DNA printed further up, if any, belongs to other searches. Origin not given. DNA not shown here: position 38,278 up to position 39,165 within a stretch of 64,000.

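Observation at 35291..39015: Unrecognised ~200-aa domain (HYWxFNN ... R[PT]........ ... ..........) present three times in two adjacent T9SS cargo genes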

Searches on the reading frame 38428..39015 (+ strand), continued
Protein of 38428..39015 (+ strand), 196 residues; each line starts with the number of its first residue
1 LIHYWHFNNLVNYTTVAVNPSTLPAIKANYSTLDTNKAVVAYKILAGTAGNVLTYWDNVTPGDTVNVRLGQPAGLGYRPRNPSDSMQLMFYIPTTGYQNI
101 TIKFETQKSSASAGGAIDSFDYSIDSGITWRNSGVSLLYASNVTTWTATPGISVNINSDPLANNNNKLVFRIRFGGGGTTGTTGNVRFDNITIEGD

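Call 37: search_protein_families(library=pfam, alignment_id=A3, max_evalue=0.0001)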
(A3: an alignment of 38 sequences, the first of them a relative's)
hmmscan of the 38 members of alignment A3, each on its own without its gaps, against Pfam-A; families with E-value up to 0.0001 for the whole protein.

A. member 1, P0065 (1311 aa): 3 families
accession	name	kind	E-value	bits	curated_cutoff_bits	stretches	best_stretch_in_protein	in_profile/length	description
PF21471.3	Reelin_subrepeat-B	-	2.5e-16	60.1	27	0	326-389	39-98/127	Reelin subrepeat B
PF24316.1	Tli3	-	4.7e-09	37.1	27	0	318-357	58-98/129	T6SS Tli3 immunity protein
PF12253.13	CAF1A_dimeriz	-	1.3e-05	25.7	25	0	136-153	32-49/75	Chromatin assembly factor 1 subunit A dimerization domain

B. families by the number of members that match (of 38 scanned): 35 families (the first 25 are shown)
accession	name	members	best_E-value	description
PF18962.6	Por_Secre_tail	31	8.6e-15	Secretion system C-terminal sorting domain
PF21471.3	Reelin_subrepeat-B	16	2.5e-16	Reelin subrepeat B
PF24316.1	Tli3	11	9e-10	T6SS Tli3 immunity protein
PF02368.24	Big_2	10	5.5e-92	Bacterial Ig-like domain (group 2)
PF25354.1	Ig_NUP210_16th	5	4.2e-52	NUP210-like, Ig-like domain 16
PF18998.6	Flg_new_2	4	1.5e-46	Divergent InlB B-repeat domain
PF13860.13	FlgD_ig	4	1.5e-07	FlgD Ig-like domain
PF13927.12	Ig_3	3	3.4e-21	Immunoglobulin domain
PF02012.26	BNR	3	2.4e-07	BNR/Asp-box repeat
PF13573.12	SprB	2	1.8e-145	SprB repeat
PF23585.1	DUF7137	2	7.6e-41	Domain of unknown function (DUF7137)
PF08308.17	PEGA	2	1.3e-07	PEGA domain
PF21196.3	PcrA_UvrD_tudor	2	1.9e-06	PcrA/UvrD tudor domain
PF12253.13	CAF1A_dimeriz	2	3e-06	Chromatin assembly factor 1 subunit A dimerization domain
PF15902.12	Sortilin-Vps10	2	3.1e-06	Sortilin, neurotensin receptor 3,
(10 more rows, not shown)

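Call 42: search_protein_families(library=pfam, alignment_id=A4, max_evalue=0.01)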
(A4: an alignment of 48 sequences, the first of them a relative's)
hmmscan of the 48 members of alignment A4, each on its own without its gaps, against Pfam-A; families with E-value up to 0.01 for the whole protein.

A. member 1, L002:5295-6524:+ (410 aa): 0 families

B. families by the number of members that match (of 48 scanned): 11 families
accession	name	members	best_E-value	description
PF06977.17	SdiA-regulated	8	7.7e-24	SdiA-regulated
PF13449.12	Phytase-like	8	8.1e-12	Esterase-like activity of phytase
PF18962.6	Por_Secre_tail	8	6.5e-11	Secretion system C-terminal sorting domain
PF00149.33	Metallophos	4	2.9e-09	Calcineurin-like phosphoesterase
PF03372.29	Exo_endo_phos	2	0.00047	Endonuclease/Exonuclease/phosphatase family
PF07396.17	Porin_O_P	1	6.7e-09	Phosphate-selective porin O and P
PF20249.3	VasX_N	1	0.0022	VasX toxin N-terminal region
PF20608.4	Phage_tube_C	1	0.0047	Phage tail tube protein C-terminal domain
PF08450.18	SGL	1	0.0056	SMP-30/Gluconolactonase/LRE-like region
PF06316.17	Ail_Lom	1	0.0077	Enterobacterial Ail/Lom protein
PF01436.27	NHL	1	0.009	NHL repeat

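Call 48: find_homologous_proteins(query=L078:5119-6315:+, max_evalue=0.00001)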
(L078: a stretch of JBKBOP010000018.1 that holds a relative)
Query L078:5119-6315:+ (399 aa): 838 proteins with E <= 0.00001 among 8000 candidates; the best 120 are listed.
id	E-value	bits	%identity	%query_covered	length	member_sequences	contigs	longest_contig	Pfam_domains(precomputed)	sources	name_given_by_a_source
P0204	3.8e-257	870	99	100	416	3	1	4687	-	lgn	-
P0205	2.8e-230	782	85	100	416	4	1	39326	-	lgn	-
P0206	2.0e-224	763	82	100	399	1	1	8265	-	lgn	-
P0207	6.5e-221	751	82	100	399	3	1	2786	-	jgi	jgi:hypothetical protein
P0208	2.1e-182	624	50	95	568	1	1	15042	-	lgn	-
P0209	6.8e-175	600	47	99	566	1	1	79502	-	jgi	-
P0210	9.3e-171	586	48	95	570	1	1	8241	-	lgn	-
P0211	1.3e-166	572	46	99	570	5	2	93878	-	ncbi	-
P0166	6.6e-165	567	47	96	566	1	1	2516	-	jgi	-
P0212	2.1e-160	552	48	95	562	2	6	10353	-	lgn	-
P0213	2.4e-143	496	46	99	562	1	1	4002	-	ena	-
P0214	4.3e-143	495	43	100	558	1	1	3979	-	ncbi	-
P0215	9.6e-143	494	45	99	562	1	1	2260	-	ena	-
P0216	2.0e-140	486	46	100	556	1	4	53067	-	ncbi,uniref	ncbi:hypothetical protein [Nonlabens sp.]|uniref:hypothetical protein n=1 Tax=Nonlabens sp. TaxID=18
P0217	6.5e-140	484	57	100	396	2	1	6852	-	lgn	-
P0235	1.3e-135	470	45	100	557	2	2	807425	-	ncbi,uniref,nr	ncbi:hypothetical protein LY01_01201 [Nonlabens xylanidelens]|uniref:Uncharacterized protein n=1 Tax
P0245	7.0e-133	461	54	96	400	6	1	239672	-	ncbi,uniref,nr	ncbi:hypothetical protein EGH73_09125 [Epilithonimonas hominis]|uniref:Uncharacterized protein n=2 T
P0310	6.9e-112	392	60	46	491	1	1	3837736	PF05345.19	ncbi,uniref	ncbi:putative Ig domain-containing protein [Flavobacterium sp. 3HN19-14]|uniref:putative Ig domain-c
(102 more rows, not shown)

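Call 49: find_encoding_contigs(protein=P0235, flank=8000, max_places=1)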
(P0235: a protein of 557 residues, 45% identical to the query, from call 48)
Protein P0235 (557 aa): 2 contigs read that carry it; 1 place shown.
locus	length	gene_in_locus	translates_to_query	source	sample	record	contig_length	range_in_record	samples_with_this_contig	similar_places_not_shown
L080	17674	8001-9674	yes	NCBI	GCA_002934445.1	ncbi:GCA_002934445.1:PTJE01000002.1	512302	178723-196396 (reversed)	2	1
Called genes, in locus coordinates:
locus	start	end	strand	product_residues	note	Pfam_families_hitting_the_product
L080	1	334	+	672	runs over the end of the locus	-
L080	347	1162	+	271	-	PF01145:Band_7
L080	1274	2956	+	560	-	PF00041:fn3 (weak), PF24595:DUF7619, PF18962:Por_Secre_tail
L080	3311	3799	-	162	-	-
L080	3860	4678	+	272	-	PF02548:Pantoate_transf, PF13714:PEP_mutase (weak)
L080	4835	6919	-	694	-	PF12969:DUF3857, PF01841:Transglut_core (faint)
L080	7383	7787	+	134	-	PF16702:DUF5063 (faint)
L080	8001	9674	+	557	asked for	-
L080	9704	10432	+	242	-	PF06977:SdiA-regulated, PF13449:Phytase-like (faint)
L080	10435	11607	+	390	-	PF07396:Porin_O_P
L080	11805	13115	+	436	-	PF00275:EPSP_synthase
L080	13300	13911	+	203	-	-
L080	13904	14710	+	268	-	-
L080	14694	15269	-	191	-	PF00849:PseudoU_synth_2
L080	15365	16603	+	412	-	PF08534:Redoxin, PF00578:AhpC-TSA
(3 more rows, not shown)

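Call 50: find_encoding_contigs(protein=P0245, flank=8000, max_places=1)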
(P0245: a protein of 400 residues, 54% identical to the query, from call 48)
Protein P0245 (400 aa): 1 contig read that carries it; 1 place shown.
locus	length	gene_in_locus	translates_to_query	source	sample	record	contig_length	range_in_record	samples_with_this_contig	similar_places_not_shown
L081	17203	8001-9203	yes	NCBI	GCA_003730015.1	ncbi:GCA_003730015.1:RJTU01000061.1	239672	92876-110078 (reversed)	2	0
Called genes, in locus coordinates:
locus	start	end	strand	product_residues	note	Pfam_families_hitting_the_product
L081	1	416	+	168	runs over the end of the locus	-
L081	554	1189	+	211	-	PF00578:AhpC-TSA, PF08534:Redoxin, PF10417:1-cysPrx_C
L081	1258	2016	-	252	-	-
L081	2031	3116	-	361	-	-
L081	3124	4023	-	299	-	PF00892:EamA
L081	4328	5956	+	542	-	PF01039:Carboxyl_trans, PF03255:ACCA (weak)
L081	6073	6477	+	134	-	PF06713:bPH_4, PF10882:bPH_5 (faint)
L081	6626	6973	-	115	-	PF01638:HxlR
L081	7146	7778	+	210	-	PF00881:Nitroreductase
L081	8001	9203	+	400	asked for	-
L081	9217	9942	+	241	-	PF06977:SdiA-regulated, PF13449:Phytase-like (weak)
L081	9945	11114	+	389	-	PF07396:Porin_O_P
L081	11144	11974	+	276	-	PF18962:Por_Secre_tail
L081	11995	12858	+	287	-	PF18962:Por_Secre_tail (weak)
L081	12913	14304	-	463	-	PF02784:Orn_Arg_deC_N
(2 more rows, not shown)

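Call 51: find_encoding_contigs(protein=P0310, flank=8000, max_places=1)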
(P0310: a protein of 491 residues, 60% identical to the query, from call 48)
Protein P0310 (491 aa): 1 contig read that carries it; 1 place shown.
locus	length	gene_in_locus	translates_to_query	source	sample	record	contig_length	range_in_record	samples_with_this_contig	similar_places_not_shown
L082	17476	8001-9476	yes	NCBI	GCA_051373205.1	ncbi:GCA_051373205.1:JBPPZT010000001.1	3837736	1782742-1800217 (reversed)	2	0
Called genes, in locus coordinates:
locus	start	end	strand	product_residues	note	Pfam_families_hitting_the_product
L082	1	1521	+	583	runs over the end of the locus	-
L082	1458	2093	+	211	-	-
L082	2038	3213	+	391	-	-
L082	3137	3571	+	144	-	-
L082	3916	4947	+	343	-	PF23197:IG_AIR9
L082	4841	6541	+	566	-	-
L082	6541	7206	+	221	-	-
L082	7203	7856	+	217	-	-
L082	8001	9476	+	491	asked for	PF05345:He_PIG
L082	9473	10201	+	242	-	PF06977:SdiA-regulated, PF13449:Phytase-like (faint)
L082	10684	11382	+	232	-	-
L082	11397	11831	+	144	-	-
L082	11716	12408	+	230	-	-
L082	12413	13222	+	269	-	PF18962:Por_Secre_tail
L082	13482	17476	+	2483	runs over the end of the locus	PF26918:Ig_Eae (faint), PF18657:YDG, PF24972:GBD_ATRN (faint), PF26182:Ig_NUP210_5th (faint), PF18657:YDG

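Call 64: search_protein_families(library=pfam, alignment_id=A6, max_evalue=0.1)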
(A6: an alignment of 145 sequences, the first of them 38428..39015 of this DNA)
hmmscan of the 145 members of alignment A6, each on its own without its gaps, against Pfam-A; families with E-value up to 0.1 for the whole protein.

A. member 1, window:38428-39015:+ (196 aa): 1 family
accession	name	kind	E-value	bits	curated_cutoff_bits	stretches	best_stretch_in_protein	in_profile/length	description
PF21471.3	Reelin_subrepeat-B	-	0.086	13.1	27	0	119-148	61-88/127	Reelin subrepeat B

B. families by the number of members that match (of 145 scanned): 22 families
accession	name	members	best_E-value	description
PF21471.3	Reelin_subrepeat-B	52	0.00021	Reelin subrepeat B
PF24316.1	Tli3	20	0.0044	T6SS Tli3 immunity protein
PF02012.26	BNR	14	0.025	BNR/Asp-box repeat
PF12421.14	Ig_GpJ_C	2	0.035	Tip attachment protein J, C-terminal receptor binding domain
PF18496.6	ColG_sub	1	0.00042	Collagenase G catalytic helper subdomain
PF25484.1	DUF7907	1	0.014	Domain of unknown function (DUF7907)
PF03404.22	Mo-co_dimer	1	0.014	Mo-co oxidoreductase dimerisation domain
PF17851.8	GH43_C2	1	0.016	Beta xylosidase C-terminal Concanavalin A-like domain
PF16023.11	DUF4784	1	0.021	DUF4784 WD40-like domain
PF15902.12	Sortilin-Vps10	1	0.022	Sortilin, neurotensin receptor 3,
PF09972.14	DUF2207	1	0.023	Predicted membrane protein (DUF2207) N-terminal domain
PF21797.2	CycT2-like_C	1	0.029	Cyclin-T2-like, C-terminal domain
PF12045.13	DUF3528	1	0.039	Protein of unknown function (DUF3528)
PF00629.30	MAM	1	0.042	MAM domain, meprin/A5/mu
PF22031.2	MCP_V20_C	1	0.044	Major capsid protein V20 C-terminal domain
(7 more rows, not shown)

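Call 65: search_solved_structures(query=A6, max_evalue=10, show_alignments=3)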
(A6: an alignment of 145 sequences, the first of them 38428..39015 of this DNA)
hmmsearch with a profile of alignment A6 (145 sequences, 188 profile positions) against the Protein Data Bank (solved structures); distinct sequences matched with E-value up to 10: 17.
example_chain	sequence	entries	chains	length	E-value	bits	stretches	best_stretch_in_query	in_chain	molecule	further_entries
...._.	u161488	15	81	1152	0.044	17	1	115-172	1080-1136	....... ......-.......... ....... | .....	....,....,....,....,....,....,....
1n1s_A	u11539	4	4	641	0.13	15.5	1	104-135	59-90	Sialidase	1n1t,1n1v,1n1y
2a75_A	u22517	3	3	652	0.14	15.4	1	104-135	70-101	sialidase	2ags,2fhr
1mz5_A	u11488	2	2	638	0.16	15.2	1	105-135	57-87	sialidase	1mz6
1wcs_A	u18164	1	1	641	0.19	14.9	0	104-135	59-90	SIALIDASE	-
4fj6_A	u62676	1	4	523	0.69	13.1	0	106-130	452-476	glycoside hydrolase family 33, candidate sialidase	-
1s0i_A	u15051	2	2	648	0.7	13.1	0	105-135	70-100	trans-sialidase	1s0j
3pjq_A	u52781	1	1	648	1.1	12.5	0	106-135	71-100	Trans-sialidase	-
1mr5_A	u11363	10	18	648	1.1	12.5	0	106-135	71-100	trans-sialidase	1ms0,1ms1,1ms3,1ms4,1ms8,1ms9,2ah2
1ms5_A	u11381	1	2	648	1.1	12.5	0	106-135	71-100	trans-sialidase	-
2w20_A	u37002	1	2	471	2.1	11.6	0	100-164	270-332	SIALIDASE A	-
3h71_A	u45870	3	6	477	2.1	11.5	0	100-164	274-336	Sialidase A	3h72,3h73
7a54_A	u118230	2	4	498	2.6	11.3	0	100-164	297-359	Sialidase A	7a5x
2vvz_A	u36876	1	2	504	2.6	11.2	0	100-164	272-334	SIALIDASE A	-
8u2a_A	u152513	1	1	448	4.4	10.5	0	108-128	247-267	Exo-alpha-sialidase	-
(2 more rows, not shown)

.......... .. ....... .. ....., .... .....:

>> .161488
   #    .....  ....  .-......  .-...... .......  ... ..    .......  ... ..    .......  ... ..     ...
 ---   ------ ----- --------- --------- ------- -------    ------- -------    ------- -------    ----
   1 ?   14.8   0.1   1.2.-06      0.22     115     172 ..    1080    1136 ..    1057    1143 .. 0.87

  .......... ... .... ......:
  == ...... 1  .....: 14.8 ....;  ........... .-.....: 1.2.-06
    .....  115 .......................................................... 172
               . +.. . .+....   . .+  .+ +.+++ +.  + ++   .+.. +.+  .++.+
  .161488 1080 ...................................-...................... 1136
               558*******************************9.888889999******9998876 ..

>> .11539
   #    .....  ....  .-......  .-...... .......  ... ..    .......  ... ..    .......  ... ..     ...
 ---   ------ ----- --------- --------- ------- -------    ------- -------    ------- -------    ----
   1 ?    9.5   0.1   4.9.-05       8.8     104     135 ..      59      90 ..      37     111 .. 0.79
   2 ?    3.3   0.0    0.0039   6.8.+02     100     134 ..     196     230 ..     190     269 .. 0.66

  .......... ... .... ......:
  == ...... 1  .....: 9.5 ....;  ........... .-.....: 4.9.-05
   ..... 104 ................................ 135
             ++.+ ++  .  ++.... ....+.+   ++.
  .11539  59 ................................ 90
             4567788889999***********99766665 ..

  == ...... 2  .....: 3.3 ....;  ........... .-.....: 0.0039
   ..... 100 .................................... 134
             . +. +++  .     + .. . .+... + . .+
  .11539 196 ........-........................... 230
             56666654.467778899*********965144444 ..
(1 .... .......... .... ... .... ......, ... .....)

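Call 73: search_protein_families(library=pfam, alignment_id=A9, max_evalue=0.00001)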
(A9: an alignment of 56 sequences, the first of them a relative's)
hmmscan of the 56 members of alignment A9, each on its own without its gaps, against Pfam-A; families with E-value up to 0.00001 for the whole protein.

A. member 1, P0071 (841 aa): 3 families
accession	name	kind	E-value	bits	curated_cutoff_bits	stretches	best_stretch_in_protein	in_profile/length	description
PF18962.6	Por_Secre_tail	-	1.4e-12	48.1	27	1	768-833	1-70/75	Secretion system C-terminal sorting domain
PF21471.3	Reelin_subrepeat-B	-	3.7e-08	33.7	27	0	351-422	40-97/127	Reelin subrepeat B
PF24316.1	Tli3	-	3.7e-06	27.7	27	0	644-699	52-110/129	T6SS Tli3 immunity protein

B. families by the number of members that match (of 56 scanned): 20 families
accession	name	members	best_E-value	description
PF18962.6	Por_Secre_tail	42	1.1e-18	Secretion system C-terminal sorting domain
PF02368.24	Big_2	10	4e-39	Bacterial Ig-like domain (group 2)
PF13573.12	SprB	6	7.8e-170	SprB repeat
PF08757.17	CotH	4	2.6e-56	CotH kinase protein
PF18998.6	Flg_new_2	4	4.9e-33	Divergent InlB B-repeat domain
PF13290.12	CHB_HEX_C_1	4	3.2e-17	Chitobiase/beta-hexosaminidase C-terminal domain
PF13287.12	Fn3_assoc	4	1.5e-12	Fn3 associated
PF21471.3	Reelin_subrepeat-B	4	3.7e-08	Reelin subrepeat B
PF23585.1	DUF7137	3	5.4e-54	Domain of unknown function (DUF7137)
PF06832.18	BiPBP_C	3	2e-18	Penicillin-Binding Protein C-terminus Family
PF00932.25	LTD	3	1.3e-16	Lamin Tail Domain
PF25354.1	Ig_NUP210_16th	2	1.1e-23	NUP210-like, Ig-like domain 16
PF17957.7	Big_7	2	4.6e-23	Bacterial Ig domain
PF22352.2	K319L-like_PKD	2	5.7e-18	K319L-like, PKD domain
PF05345.18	He_PIG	2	7.1e-12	Putative Ig domain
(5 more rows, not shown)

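Call 80: search_protein_families(library=pfam, alignment_id=A10, max_evalue=0.00001)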
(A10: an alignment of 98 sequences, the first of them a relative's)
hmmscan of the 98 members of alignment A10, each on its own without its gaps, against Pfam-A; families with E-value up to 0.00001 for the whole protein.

A. member 1, L006:6307-8268:+ (654 aa): 1 family
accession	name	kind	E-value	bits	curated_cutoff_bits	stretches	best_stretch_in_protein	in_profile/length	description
PF12969.12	DUF3857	-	6.5e-10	39.7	24.6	1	70-194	7-144/170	Domain of Unknown Function with PDB structure (DUF3857)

B. families by the number of members that match (of 98 scanned): 108 families (the first 25 are shown)
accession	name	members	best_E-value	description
PF18962.6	Por_Secre_tail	5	4.4e-14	Secretion system C-terminal sorting domain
PF08757.17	CotH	3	2.8e-57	CotH kinase protein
PF09603.15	Fib_succ_major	3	3e-41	Fibrobacter succinogenes major domain (Fib_succ_major)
PF00515.34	TPR_1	3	1.9e-19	Tetratricopeptide repeat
PF13715.12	CarbopepD_reg_2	3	6e-17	CarboxypepD_reg-like domain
PF13620.12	CarboxypepD_reg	3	1.3e-11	Carboxypeptidase regulatory-like domain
PF13414.12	TPR_11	3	1.6e-11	TPR repeat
PF01594.21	AI-2E_transport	2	2.3e-56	AI-2E family transporter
PF00248.27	Aldo_ket_red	2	1.1e-39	Aldo/keto reductase family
PF07719.23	TPR_2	2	2.2e-24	Tetratricopeptide repeat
PF13181.12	TPR_8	2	4.7e-21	Tetratricopeptide repeat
PF05935.17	Arylsulfotrans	2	2.9e-20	Arylsulfotransferase (ASST)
PF08241.18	Methyltransf_11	2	7e-20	Methyltransferase domain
PF13649.12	Methyltransf_25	2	3e-17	Methyltransferase domain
PF13847.12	Methyltransf_31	2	2.3e-14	Methyltransferase domain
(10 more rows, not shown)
